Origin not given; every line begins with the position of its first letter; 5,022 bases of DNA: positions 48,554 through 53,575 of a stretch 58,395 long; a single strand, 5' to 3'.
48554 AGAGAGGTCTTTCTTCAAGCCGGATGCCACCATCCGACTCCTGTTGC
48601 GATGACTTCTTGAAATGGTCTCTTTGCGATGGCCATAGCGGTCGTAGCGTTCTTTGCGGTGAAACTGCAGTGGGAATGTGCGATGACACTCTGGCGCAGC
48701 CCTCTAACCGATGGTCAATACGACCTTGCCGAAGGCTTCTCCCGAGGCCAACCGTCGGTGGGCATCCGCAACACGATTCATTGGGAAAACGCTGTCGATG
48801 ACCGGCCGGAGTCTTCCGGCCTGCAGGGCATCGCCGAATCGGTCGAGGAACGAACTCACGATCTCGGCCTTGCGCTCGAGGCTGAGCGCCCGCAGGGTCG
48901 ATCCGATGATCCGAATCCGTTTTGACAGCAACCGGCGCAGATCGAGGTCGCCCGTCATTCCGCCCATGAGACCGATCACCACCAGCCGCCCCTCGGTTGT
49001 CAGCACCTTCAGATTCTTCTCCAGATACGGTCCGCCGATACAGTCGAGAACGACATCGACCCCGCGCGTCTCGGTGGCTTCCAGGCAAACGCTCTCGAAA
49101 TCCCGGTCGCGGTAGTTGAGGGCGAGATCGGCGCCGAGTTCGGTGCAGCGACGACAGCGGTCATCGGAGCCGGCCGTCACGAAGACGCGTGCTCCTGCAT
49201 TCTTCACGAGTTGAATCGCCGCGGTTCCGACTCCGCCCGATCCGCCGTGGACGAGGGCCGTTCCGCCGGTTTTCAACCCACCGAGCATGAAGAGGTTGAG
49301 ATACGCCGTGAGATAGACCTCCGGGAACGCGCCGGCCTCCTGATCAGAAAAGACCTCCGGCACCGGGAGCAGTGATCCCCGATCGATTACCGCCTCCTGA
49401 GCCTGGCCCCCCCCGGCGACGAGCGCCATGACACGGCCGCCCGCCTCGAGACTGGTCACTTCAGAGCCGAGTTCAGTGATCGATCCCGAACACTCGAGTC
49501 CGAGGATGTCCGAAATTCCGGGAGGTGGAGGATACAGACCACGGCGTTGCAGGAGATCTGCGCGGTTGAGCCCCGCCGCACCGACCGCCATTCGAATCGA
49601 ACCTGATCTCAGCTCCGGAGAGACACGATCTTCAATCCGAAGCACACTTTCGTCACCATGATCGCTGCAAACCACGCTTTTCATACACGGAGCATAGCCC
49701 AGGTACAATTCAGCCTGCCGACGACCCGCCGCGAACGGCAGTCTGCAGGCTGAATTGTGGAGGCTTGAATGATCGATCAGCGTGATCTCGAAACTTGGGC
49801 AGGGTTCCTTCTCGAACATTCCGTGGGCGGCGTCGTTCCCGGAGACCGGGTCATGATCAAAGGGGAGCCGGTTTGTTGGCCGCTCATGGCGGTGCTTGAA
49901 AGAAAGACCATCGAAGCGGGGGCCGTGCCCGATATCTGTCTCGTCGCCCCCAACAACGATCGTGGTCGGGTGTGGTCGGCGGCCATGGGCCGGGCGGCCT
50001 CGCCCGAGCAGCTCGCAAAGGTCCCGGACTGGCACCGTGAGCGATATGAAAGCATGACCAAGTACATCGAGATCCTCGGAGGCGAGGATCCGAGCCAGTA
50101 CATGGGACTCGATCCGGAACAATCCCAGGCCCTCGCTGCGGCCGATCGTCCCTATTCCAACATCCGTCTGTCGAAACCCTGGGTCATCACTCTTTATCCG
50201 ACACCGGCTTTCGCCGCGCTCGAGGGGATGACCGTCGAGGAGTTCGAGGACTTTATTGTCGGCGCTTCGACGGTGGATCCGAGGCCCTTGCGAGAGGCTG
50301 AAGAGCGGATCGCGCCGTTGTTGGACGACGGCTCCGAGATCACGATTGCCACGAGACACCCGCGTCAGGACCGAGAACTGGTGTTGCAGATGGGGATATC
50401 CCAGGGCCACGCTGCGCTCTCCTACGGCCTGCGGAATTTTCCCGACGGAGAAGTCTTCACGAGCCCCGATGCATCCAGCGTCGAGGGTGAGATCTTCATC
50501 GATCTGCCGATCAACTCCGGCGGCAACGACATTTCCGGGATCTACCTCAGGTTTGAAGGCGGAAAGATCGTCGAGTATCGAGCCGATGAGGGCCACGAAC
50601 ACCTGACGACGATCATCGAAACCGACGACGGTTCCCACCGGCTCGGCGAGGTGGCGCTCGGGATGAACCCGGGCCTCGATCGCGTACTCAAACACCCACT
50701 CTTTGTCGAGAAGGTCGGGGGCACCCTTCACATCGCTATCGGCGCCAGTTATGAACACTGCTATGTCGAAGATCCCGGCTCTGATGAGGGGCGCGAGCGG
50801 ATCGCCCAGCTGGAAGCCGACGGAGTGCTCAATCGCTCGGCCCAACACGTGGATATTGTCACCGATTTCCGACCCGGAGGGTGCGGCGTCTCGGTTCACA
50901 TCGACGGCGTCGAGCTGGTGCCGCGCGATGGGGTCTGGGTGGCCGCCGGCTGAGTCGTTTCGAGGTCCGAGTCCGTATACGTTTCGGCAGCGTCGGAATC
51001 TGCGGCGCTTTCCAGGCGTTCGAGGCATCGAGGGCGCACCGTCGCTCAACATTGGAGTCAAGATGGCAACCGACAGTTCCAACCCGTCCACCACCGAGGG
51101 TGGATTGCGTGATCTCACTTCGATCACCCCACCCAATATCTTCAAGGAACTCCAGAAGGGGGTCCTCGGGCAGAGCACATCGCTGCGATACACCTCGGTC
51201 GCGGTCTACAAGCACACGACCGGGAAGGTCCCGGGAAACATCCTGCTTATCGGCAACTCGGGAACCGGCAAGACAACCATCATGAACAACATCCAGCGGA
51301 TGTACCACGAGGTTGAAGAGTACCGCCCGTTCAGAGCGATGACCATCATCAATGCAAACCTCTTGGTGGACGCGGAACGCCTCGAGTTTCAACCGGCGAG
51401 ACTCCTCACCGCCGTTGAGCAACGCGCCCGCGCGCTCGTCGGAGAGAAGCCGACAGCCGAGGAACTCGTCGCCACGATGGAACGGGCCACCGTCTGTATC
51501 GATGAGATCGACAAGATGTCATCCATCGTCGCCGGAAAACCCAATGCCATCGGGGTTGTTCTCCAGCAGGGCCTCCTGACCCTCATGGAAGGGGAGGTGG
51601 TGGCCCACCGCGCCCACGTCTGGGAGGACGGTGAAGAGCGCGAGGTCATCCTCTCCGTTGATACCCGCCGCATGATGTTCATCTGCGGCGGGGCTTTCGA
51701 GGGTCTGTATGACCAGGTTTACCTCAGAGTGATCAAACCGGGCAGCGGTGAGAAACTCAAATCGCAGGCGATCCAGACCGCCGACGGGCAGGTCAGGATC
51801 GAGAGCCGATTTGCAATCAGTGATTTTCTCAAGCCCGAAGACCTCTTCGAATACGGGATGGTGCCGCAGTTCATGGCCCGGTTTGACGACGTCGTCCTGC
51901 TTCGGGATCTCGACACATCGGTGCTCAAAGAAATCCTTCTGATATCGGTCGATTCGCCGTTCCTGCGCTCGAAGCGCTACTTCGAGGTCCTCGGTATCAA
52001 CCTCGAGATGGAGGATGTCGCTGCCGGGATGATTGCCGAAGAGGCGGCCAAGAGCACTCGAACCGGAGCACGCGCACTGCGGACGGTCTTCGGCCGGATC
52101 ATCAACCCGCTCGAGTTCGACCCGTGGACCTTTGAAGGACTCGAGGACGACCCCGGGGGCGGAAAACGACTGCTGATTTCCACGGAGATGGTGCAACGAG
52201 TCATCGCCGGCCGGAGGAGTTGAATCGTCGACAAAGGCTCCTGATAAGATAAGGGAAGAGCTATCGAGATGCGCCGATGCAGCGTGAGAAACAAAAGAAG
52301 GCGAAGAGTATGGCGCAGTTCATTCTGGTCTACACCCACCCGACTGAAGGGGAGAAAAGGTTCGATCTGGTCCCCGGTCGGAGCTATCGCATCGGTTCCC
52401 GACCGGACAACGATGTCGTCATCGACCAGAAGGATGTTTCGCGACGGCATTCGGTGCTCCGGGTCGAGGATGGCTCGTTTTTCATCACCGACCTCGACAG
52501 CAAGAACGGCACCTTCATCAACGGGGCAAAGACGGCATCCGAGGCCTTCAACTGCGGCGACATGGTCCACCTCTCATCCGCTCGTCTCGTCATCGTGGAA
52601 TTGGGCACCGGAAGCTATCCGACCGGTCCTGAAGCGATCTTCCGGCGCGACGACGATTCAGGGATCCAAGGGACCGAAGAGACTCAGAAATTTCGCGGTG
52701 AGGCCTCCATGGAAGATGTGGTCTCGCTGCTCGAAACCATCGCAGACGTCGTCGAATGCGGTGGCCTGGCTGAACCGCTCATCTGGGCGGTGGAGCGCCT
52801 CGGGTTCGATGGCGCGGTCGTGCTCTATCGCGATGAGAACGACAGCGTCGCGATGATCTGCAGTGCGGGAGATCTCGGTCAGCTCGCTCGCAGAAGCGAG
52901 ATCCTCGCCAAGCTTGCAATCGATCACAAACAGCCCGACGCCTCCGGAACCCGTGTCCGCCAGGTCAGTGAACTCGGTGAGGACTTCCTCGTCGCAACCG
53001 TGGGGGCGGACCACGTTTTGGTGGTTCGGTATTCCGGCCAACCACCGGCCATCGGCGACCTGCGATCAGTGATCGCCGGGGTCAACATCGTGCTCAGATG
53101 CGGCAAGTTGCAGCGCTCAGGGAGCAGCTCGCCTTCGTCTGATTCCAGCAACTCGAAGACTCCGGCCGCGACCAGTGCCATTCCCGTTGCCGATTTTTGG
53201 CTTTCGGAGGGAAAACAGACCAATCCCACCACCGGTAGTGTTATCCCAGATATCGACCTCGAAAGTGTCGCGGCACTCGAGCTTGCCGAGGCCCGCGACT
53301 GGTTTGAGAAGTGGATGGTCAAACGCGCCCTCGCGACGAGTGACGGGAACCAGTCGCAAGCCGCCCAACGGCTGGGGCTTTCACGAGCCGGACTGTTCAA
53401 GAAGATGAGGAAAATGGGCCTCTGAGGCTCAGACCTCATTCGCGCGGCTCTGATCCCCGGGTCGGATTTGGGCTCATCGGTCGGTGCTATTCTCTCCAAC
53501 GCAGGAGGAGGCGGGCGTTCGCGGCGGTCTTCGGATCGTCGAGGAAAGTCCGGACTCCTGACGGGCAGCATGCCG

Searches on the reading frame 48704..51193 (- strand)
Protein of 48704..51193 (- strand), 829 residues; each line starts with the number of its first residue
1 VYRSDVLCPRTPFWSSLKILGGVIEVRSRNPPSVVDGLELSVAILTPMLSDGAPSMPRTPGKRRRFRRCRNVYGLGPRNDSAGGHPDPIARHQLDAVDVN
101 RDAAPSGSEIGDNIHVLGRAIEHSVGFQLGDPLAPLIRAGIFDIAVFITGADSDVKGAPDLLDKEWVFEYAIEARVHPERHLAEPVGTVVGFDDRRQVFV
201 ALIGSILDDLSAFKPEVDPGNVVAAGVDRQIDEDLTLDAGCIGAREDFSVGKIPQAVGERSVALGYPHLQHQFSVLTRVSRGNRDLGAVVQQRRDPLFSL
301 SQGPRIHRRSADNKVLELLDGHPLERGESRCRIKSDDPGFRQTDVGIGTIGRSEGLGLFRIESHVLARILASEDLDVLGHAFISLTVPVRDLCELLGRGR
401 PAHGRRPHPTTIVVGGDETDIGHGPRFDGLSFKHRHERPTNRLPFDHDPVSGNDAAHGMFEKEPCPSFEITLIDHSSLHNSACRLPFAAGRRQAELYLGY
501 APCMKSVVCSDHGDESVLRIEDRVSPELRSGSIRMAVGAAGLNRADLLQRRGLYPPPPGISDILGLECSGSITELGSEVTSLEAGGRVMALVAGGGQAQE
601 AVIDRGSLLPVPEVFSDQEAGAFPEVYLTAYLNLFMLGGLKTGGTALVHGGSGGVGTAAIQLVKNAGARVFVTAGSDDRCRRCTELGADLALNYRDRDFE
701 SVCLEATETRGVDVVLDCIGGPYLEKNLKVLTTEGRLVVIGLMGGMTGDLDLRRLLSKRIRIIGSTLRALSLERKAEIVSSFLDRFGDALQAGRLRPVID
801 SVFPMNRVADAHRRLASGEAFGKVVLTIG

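Call 68: search_protein_families(library=pfam, proteins=[window:48704-51193:-], max_evalue=0.00001)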
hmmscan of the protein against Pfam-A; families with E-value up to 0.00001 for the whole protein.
window:48704-51193:- (829 aa): 3 families
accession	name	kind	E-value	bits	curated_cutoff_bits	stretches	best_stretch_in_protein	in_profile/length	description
PF00107.32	ADH_zinc_N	-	3.3e-30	105.1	31.8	1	654-769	1-116/129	Zinc-binding dehydrogenase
PF13602.12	ADH_zinc_N_2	-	1.3e-27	97.8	27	1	686-826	1-134/134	Zinc-binding dehydrogenase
PF08240.17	ADH_N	-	6e-10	39.7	23.5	1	531-612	3-103/104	Alcohol dehydrogenase GroES-like domain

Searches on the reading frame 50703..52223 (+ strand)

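Call 70: search_protein_families(library=pfam, proteins=[window:50703-52223:+], max_evalue=0.001)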
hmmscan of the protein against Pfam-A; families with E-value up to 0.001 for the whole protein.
window:50703-52223:+ (506 aa): 6 families
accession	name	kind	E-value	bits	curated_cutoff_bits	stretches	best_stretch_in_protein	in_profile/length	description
PF07724.20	AAA_2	-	2.5e-11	44.3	27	1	178-396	4-165/166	AAA domain (Cdc48 subfamily)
PF07728.20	AAA_5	-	9.9e-06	26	22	1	179-278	1-84/139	AAA domain (dynein-related subfamily)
PF00004.35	AAA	-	1e-05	26.4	21.2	1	180-301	1-98/131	ATPase family associated with various cellular activities (AAA)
PF13401.12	AAA_22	-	2e-05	25.4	27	1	178-262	6-78/130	AAA domain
PF05621.17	TniB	-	8.7e-05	22.5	22.4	1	169-282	27-138/189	Bacterial TniB protein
PF13191.12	AAA_16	-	0.00028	21.9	32.6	1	173-239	21-103/167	AAA ATPase domain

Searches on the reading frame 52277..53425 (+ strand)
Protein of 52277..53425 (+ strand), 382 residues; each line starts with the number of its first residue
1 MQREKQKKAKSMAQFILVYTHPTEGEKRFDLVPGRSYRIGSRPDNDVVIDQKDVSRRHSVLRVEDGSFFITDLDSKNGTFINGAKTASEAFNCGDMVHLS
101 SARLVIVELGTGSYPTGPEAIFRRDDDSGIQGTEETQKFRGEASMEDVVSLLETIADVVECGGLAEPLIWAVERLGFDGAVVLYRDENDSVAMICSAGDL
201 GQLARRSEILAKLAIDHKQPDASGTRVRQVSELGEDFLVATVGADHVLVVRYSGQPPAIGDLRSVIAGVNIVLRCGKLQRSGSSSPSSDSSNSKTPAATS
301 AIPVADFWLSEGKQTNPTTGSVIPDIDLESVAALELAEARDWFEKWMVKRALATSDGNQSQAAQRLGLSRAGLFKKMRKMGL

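Call 68: search_protein_families(library=pfam, proteins=[window:52277-53425:+], max_evalue=0.00001)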
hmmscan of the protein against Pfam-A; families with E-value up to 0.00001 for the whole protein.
window:52277-53425:+ (382 aa): 3 families
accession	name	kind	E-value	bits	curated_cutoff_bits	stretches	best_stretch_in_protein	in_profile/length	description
PF00498.31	FHA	-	1.2e-16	61.4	20.7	1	37-98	1-65/67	FHA domain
PF16697.10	Yop-YscD_cpl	-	7.6e-13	49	33.2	1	29-105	12-89/94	Inner membrane component of T3SS, cytoplasmic domain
PF02954.25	HTH_8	-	1.6e-10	41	22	1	343-379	5-41/42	Bacterial regulatory protein, Fis family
